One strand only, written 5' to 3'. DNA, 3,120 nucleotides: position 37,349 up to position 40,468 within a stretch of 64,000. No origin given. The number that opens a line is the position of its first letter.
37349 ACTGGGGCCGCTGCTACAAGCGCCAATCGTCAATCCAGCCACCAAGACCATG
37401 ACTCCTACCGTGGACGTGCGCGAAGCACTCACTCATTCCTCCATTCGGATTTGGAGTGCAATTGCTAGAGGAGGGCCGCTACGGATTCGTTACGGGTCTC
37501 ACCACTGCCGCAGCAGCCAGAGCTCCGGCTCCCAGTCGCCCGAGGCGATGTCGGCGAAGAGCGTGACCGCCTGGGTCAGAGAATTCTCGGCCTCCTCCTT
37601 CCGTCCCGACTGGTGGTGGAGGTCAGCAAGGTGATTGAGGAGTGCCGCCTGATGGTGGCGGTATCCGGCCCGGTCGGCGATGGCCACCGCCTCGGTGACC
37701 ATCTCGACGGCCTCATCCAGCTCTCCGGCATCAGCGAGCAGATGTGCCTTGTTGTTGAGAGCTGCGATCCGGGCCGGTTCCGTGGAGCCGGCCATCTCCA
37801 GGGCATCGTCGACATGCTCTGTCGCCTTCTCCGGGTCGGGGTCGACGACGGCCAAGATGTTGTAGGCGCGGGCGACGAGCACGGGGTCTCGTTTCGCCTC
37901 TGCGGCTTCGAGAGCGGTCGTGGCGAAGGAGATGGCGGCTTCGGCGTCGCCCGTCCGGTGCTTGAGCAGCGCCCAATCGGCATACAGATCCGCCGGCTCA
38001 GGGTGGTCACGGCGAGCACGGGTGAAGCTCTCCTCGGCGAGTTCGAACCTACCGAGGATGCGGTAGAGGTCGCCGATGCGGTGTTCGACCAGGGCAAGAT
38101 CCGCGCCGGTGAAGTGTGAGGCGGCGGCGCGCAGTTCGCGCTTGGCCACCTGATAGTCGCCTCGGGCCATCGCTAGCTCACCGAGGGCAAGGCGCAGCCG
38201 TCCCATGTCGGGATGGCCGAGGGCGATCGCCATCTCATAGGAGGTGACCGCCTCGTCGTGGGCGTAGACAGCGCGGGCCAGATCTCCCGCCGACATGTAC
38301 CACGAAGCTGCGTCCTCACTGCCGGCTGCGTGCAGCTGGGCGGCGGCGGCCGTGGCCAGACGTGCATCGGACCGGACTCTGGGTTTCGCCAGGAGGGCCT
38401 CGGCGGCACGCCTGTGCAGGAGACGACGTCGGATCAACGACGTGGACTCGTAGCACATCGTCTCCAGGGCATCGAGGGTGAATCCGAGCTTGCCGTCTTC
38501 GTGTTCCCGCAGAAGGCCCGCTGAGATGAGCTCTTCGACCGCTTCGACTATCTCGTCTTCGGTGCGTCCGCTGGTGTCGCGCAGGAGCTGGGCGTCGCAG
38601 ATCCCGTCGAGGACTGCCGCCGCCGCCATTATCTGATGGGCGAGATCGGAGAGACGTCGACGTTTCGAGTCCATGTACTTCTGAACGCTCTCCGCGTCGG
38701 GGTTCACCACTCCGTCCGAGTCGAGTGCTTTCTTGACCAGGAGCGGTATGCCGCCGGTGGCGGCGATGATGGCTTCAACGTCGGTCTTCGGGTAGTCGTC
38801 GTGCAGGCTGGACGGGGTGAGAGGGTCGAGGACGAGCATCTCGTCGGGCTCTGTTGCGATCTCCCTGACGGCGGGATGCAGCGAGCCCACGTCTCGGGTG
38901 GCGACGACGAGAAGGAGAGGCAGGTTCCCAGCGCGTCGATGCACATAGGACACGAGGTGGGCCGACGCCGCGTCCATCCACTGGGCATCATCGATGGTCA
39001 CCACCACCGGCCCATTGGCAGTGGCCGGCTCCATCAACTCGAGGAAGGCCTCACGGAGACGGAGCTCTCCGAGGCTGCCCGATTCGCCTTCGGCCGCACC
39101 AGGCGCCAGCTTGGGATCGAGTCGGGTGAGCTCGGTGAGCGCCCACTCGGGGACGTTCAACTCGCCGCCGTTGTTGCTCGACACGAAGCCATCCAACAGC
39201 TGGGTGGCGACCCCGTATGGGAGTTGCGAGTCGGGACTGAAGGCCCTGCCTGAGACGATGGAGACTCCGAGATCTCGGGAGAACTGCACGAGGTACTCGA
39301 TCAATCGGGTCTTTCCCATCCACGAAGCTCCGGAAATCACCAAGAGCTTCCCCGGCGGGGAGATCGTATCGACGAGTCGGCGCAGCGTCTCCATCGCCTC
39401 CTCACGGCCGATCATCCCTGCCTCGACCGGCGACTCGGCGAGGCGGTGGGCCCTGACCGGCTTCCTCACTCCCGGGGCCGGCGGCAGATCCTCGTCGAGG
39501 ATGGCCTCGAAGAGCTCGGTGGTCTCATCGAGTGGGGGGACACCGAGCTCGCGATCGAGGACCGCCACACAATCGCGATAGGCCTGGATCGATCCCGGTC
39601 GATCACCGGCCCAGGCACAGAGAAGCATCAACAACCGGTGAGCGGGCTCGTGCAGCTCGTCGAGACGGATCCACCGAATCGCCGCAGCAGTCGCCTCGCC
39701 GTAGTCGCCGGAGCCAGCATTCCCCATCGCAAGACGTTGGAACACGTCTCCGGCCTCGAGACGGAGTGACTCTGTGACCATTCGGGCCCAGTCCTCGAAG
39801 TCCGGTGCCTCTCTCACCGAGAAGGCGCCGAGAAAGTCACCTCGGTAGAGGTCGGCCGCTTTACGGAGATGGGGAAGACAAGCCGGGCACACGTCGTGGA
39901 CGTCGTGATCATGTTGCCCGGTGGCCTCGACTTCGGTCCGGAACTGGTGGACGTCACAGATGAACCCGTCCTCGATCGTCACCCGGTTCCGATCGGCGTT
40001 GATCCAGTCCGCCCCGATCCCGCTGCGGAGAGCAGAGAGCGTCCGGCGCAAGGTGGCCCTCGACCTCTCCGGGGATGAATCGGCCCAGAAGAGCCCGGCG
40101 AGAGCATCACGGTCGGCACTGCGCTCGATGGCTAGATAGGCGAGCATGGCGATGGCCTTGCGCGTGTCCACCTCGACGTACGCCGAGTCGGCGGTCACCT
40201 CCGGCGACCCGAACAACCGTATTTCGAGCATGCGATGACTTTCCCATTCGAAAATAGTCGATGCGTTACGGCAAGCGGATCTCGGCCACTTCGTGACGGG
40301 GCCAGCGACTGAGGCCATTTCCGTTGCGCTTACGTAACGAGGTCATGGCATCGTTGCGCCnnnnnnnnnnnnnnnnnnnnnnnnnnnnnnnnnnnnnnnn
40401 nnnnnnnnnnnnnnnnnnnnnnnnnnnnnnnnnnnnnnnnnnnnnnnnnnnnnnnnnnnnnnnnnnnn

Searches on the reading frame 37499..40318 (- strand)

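Call 49: search_protein_families(library=pfam, proteins=[window:37499-40318:-], max_evalue=0.01)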
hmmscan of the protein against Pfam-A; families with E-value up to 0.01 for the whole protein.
window:37499-40318:- (939 aa): 11 families
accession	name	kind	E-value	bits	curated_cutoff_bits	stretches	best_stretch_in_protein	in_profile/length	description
PF03704.23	BTAD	-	1.4e-18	68.1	22.1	1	121-274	1-146/146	Bacterial transcriptional activator domain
PF13191.12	AAA_16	-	2.8e-18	67.4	32.6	1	303-471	3-167/167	AAA ATPase domain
PF13424.12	TPR_12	-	7.1e-17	61.8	30.1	2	852-921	4-75/77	Tetratricopeptide repeat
PF13181.12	TPR_8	-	1.1e-12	47.5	25.7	0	892-920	2-30/34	Tetratricopeptide repeat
PF07719.23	TPR_2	-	1e-09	38.2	27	0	891-920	1-30/34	Tetratricopeptide repeat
PF00515.34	TPR_1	-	1.1e-09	38.2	27.8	0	746-768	5-27/34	Tetratricopeptide repeat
PF13374.12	TPR_10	-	7.1e-07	29.5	27.5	0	851-881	2-32/42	Tetratricopeptide repeat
PF13176.12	TPR_7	-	6.7e-06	26.2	27.9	0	894-918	2-26/36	Tetratricopeptide repeat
PF14559.12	TPR_19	-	0.00027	21.7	25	0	677-734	4-53/68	Tetratricopeptide repeat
PF13401.12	AAA_22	-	0.0011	19.7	27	1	324-471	6-121/130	AAA domain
PF13428.12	TPR_14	-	0.0095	17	23.5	0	707-742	2-37/44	Tetratricopeptide repeat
